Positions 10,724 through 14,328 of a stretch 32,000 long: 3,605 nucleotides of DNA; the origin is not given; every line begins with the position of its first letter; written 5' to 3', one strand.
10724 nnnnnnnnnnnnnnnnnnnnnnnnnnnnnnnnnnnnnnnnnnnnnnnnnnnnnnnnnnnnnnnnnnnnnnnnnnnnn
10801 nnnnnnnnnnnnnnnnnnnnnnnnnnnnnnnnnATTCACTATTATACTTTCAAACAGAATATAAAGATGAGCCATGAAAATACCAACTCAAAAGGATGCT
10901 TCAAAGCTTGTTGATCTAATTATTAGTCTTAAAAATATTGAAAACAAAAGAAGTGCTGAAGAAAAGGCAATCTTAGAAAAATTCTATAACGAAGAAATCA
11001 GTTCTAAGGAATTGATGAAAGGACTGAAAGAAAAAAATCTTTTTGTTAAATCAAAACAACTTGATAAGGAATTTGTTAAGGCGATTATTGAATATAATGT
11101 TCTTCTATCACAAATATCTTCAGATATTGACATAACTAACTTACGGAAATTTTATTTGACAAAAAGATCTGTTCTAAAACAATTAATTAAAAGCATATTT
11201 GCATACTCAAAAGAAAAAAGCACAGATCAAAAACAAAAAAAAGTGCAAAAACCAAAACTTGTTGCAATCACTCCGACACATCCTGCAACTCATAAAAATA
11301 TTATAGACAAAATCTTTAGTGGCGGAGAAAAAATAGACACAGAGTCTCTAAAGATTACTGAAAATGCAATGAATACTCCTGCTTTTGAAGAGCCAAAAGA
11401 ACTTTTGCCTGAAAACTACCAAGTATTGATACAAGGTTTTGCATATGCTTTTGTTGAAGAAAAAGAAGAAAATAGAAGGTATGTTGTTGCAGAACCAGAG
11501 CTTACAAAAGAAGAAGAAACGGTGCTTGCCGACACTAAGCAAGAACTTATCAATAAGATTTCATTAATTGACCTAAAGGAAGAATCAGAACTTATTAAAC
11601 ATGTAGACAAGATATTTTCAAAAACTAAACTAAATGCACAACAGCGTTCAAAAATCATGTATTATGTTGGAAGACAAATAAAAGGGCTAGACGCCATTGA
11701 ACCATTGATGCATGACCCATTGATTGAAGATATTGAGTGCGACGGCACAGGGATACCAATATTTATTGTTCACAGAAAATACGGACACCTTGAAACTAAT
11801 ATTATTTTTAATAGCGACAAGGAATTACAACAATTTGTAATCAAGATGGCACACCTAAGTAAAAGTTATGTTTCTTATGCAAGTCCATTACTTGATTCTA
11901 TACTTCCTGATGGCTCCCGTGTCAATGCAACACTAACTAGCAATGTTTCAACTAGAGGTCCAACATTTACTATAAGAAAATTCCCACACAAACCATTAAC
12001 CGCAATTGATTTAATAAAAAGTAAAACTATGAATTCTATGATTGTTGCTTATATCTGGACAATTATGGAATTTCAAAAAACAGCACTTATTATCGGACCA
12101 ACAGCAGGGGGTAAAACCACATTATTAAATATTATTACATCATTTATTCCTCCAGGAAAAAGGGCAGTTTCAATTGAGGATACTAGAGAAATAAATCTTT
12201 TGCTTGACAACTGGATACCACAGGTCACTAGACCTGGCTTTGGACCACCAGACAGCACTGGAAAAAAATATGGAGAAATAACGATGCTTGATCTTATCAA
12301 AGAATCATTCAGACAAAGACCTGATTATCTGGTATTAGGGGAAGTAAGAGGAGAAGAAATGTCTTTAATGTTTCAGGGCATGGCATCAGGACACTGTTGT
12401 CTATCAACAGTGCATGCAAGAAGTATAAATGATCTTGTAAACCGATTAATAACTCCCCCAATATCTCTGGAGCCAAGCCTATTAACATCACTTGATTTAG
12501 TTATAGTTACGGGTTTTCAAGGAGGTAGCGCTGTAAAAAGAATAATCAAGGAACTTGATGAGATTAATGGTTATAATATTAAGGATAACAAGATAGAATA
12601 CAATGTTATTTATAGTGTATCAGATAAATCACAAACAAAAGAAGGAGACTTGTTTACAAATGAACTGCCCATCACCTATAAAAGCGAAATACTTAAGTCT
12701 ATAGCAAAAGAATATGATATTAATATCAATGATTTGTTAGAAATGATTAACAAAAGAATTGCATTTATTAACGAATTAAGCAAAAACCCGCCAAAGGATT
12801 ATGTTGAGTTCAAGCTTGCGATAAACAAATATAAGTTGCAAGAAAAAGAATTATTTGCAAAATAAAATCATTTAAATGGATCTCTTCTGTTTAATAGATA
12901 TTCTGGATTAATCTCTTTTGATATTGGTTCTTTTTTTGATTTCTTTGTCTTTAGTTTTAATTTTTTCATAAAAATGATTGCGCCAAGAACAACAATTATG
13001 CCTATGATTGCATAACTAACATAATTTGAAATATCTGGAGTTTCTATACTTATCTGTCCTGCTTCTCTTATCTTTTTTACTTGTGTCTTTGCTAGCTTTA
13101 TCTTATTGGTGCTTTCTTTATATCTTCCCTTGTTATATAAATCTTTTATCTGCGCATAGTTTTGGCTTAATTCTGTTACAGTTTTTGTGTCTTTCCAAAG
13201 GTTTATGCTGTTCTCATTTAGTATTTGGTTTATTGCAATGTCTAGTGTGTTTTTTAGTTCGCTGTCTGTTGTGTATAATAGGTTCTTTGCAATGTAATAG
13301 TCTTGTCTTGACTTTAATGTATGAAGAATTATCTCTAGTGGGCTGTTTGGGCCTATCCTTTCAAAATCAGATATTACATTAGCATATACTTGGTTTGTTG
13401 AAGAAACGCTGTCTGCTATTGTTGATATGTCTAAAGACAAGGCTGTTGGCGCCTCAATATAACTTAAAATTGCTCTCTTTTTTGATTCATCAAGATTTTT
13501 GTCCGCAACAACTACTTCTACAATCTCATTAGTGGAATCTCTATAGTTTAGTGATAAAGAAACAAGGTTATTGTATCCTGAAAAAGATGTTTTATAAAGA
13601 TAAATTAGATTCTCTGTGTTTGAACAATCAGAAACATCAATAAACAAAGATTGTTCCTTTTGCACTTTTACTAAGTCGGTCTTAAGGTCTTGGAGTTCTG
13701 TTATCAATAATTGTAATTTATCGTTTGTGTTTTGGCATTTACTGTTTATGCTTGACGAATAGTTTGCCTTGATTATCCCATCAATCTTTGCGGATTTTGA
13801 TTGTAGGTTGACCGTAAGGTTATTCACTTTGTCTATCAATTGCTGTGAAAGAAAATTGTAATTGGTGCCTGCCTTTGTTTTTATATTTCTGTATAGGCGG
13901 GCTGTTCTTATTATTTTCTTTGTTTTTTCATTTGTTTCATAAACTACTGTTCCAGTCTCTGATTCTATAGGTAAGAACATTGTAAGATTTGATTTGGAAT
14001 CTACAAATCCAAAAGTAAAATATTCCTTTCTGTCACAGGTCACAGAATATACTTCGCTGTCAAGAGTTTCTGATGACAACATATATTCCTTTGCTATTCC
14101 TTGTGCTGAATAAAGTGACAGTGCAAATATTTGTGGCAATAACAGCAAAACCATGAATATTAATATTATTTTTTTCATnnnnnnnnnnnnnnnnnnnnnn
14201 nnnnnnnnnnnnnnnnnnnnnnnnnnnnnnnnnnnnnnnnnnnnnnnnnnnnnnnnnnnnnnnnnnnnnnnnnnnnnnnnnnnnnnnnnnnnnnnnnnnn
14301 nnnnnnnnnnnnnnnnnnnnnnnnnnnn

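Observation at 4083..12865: Eight-gene FlaI/PilB-ATPase surface locus with no recognisable platform protein or prepilin peptidase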

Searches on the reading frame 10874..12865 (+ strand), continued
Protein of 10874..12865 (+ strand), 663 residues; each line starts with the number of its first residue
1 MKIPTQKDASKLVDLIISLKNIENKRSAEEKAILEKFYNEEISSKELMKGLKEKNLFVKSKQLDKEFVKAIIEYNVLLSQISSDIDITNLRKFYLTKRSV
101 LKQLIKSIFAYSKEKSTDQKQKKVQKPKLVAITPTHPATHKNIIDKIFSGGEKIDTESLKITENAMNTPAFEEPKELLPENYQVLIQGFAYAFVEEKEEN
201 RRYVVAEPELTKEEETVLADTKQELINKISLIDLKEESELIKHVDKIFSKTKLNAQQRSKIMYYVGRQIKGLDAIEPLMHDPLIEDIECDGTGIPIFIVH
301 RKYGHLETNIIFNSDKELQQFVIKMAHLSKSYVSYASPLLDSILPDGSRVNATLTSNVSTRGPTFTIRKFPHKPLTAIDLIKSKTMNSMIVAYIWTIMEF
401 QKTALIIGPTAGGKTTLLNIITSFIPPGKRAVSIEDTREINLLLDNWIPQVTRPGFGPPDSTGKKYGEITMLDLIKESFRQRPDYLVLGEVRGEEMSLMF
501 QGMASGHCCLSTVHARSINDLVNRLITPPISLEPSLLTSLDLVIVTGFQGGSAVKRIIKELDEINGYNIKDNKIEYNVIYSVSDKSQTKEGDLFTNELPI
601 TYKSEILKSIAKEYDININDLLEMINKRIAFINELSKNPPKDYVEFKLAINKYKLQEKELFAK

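Call 52: find_homologous_proteins(query=A3, max_evalue=0.001)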
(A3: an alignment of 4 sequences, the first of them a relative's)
Query A3 (4 sequences) (286 aa, profile of the alignment): 45 proteins with E <= 0.001 among 8000 candidates.
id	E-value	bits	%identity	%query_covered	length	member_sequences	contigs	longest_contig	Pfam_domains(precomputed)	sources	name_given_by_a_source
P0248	4.3e-163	560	100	100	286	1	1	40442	PF00482.29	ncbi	ncbi:MAG: type II secretion system F family protein [Candidatus Diapherotrites archaeon]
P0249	5.4e-161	553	94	100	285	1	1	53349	PF00482.29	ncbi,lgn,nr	ncbi:MAG: type II secretion system F family protein [Candidatus Diapherotrites archaeon]|nr:type II 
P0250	5.0e-159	546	93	100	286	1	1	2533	PF00482.29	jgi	jgi:flagellar protein FlaJ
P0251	6.0e-159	546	93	100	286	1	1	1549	PF00482.29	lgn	-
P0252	1.5e-158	545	94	100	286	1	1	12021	PF00482.29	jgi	jgi:flagellar protein FlaJ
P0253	1.2e-153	528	63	98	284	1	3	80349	PF00482.29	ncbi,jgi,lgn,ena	-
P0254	3.4e-150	517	54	97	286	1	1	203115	PF00482.29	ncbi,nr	ncbi:MAG: type II secretion system F family protein [Candidatus Diapherotrites archaeon]|nr:type II 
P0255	7.2e-149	513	86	99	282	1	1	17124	PF00482.29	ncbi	ncbi:MAG: type II secretion system F family protein [Candidatus Diapherotrites archaeon]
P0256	3.6e-144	497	54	97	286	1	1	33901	PF00482.29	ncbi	ncbi:MAG: type II secretion system F family protein [Candidatus Diapherotrites archaeon]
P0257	6.4e-143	493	53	97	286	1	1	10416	PF00482.29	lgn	-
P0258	3.0e-142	491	77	99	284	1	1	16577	PF00482.29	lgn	-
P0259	3.4e-141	488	76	99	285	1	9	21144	PF00482.29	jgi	-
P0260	1.6e-139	482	73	98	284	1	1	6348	PF00482.29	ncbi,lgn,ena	-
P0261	1.8e-139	482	77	98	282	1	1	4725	PF00482.29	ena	-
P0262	2.2e-139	482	73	99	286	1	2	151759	PF00482.29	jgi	-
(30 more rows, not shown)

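Call 67: find_encoding_contigs(protein=P0058, flank=10000, max_places=1)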
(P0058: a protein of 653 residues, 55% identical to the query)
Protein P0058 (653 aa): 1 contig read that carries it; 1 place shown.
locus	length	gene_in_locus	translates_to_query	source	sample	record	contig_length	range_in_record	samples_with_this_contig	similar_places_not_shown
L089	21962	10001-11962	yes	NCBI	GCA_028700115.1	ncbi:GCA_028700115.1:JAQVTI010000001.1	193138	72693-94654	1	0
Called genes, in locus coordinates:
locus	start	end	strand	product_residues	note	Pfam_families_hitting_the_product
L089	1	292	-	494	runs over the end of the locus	PF01943:Polysacc_synt, PF13440:Polysacc_synt_3, PF03023:MurJ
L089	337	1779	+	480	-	PF03901:Glyco_transf_22 (weak), PF13231:PMT_2 (weak)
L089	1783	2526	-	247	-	PF00535:Glycos_transf_2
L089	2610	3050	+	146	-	PF04138:GtrA_DPMS_TM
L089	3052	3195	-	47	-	-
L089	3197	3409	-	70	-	-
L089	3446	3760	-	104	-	-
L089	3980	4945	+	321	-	-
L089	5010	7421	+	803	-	PF10102:DUF2341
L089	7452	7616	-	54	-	PF03911:Sec61_beta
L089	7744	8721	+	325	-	-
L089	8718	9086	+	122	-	-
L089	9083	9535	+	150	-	-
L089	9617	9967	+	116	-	-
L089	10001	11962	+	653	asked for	PF00437:T2SSE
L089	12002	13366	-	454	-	-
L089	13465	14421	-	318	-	-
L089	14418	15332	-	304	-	PF00557:Peptidase_M24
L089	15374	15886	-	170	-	-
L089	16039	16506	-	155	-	PF03946:Ribosomal_L11_N, PF00298:Ribosomal_L11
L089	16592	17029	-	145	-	PF03439:Spt5-NGN, PF00467:KOW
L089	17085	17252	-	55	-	PF00584:SecE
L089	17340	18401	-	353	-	PF00091:Tubulin, PF12327:FtsZ_C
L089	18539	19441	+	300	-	PF01008:IF-2B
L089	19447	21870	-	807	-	PF03104:DNA_pol_B_exo1, PF00136:DNA_pol_B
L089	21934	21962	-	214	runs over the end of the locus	-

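Call 68: find_encoding_contigs(protein=P0052, flank=10000, max_places=1)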
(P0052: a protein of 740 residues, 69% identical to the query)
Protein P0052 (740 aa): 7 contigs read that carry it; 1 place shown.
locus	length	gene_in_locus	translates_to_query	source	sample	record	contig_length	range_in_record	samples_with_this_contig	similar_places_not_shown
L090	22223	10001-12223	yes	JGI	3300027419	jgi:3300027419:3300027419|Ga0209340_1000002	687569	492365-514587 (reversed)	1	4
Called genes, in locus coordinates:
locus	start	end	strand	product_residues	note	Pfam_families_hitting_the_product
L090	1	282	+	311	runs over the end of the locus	PF04724:Glyco_transf_17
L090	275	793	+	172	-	-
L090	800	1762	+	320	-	PF00535:Glycos_transf_2, PF10111:Glyco_tranf_2_2, PF13641:Glyco_tranf_2_3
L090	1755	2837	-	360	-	PF13439:Glyco_transf_4, PF00534:Glycos_transf_1, PF13692:Glyco_trans_1_4, PF20706:GT4-conflict (weak)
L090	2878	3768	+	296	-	PF13641:Glyco_tranf_2_3, PF00535:Glycos_transf_2, PF13506:Glyco_transf_21 (faint), PF13632:Glyco_trans_2_3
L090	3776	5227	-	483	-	PF01943:Polysacc_synt, PF03023:MurJ (weak), PF13440:Polysacc_synt_3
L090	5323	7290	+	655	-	PF10102:DUF2341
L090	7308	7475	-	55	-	PF03911:Sec61_beta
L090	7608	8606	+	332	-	-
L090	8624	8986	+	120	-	-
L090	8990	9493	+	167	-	-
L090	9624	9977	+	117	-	-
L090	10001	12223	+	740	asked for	PF00437:T2SSE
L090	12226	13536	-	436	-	-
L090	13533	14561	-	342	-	-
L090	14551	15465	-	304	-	PF00557:Peptidase_M24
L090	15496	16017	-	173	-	-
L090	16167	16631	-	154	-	PF03946:Ribosomal_L11_N, PF00298:Ribosomal_L11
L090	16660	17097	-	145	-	PF03439:Spt5-NGN, PF00467:KOW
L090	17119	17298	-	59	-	PF00584:SecE (weak)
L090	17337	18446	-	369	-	PF00091:Tubulin, PF12327:FtsZ_C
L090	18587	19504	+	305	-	PF01008:IF-2B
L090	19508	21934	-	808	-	PF03104:DNA_pol_B_exo1, PF00136:DNA_pol_B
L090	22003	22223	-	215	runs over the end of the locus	-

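Call 72: search_solved_structures(query=window:10874-12865:+, max_evalue=1e-10)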
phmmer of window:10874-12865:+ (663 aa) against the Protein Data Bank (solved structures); distinct sequences matched with E-value up to 1e-10: 8.
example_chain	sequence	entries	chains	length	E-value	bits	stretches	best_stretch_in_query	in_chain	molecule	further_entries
2oap_1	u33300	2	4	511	4.4e-94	319.3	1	162-579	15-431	Type II secretion system protein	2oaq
4ii7_A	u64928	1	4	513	4e-68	233.6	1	188-584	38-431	FlaI ATPase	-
4ihq_A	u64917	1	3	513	2.5e-67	231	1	188-584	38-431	FlaI ATPase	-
8rkd_E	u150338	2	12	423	9.6e-35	123.3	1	227-526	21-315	Pilus assembly ATPase CpaF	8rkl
8rjf_A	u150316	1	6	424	9.7e-35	123.3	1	227-526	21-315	Pilus assembly ATPase CpaF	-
9e24_A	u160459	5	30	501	1.4e-34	122.8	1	227-526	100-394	CpaF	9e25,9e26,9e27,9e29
6bge_A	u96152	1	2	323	1.4e-14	56.8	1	329-527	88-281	VirB11-like protein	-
1g6o_A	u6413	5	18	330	1.4e-14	56.7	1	329-527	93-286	CAG-ALPHA | virB11 homolog | Cag-alfa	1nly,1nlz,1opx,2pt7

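Call 90: search_protein_families(library=pfam, proteins=[L003:4634-7519:+, L011:621-3497:+, L089:5010-7421:+, L090:5323-7290:+, L005:5534-7555:+], max_evalue=0.001)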
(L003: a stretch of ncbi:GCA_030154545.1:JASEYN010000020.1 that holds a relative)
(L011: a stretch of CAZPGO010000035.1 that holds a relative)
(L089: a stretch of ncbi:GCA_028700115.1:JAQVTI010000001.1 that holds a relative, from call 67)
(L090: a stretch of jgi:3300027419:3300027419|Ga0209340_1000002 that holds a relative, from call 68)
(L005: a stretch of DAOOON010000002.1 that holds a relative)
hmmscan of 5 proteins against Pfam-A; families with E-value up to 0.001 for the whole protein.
L003:4634-7519:+ (961 aa): 1 family
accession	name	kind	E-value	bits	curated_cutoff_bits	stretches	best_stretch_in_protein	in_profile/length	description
PF13385.13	Laminin_G_3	-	4.8e-25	88.9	27.6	1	804-950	1-151/151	Concanavalin A-like lectin/glucanases superfamily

L011:621-3497:+ (958 aa): 1 family
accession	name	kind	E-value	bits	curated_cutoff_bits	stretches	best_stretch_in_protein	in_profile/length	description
PF13385.13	Laminin_G_3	-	2.9e-25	89.6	27.6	1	801-947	1-151/151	Concanavalin A-like lectin/glucanases superfamily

L089:5010-7421:+ (803 aa): 1 family
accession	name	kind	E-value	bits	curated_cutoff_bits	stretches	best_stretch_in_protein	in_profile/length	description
PF10102.14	DUF2341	-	1.9e-10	41.5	23.4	1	478-544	11-83/84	Domain of unknown function (DUF2341)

L090:5323-7290:+ (655 aa): 1 family
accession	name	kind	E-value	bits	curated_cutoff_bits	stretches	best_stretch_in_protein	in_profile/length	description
PF10102.14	DUF2341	-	8.6e-11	42.6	23.4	1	215-276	15-83/84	Domain of unknown function (DUF2341)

L005:5534-7555:+ (673 aa): 0 families

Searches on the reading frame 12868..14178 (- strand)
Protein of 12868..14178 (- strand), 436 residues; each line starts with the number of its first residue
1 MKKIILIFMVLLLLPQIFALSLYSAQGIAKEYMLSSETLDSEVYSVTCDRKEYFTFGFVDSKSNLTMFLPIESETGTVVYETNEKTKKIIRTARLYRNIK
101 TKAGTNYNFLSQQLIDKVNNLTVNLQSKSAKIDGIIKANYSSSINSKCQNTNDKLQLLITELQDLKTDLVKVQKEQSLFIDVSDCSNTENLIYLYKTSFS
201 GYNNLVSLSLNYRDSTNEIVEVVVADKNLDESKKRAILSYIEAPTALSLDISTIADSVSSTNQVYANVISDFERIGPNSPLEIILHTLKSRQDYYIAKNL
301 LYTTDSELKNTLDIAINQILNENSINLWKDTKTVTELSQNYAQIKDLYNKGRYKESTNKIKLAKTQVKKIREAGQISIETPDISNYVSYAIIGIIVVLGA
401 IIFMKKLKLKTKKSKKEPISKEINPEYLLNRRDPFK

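Call 4: search_protein_families(library=pfam, proteins=[window:12868-14178:-], max_evalue=1)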
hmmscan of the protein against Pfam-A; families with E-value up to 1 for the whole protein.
window:12868-14178:- (436 aa): 2 families
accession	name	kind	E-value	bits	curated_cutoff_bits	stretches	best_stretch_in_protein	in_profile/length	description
PF06275.16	DUF1031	-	0.036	14.8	25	1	312-352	13-57/80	Protein of unknown function (DUF1031)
PF10473.14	CENP-F_leu_zip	-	0.21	12.1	34.5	1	112-176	20-82/140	Leucine-rich repeats of kinetochore protein Cenp-F/LEK1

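Call 5: search_protein_families(library=ncbifam, proteins=[window:12868-14178:-], max_evalue=1)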
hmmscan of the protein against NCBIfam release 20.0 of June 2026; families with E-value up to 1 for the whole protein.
window:12868-14178:- (436 aa): 1 family
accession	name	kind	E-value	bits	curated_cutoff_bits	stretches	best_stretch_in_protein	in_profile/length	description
NF053819.1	EF0750_LPXTG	subfamily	0.2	12.2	47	0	385-408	80-103/105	EF2685/EF0750 family sortase-dependent surface protein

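Call 60: search_solved_structures(query=A5, max_evalue=1)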
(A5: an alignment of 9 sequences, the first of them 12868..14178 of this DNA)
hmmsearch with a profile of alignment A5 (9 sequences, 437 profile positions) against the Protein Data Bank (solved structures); distinct sequences matched with E-value up to 1: 1.
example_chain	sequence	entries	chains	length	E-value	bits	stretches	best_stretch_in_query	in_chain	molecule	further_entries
9d26_A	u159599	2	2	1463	0.02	16.8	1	350-411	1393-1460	HmuS heme dechelatase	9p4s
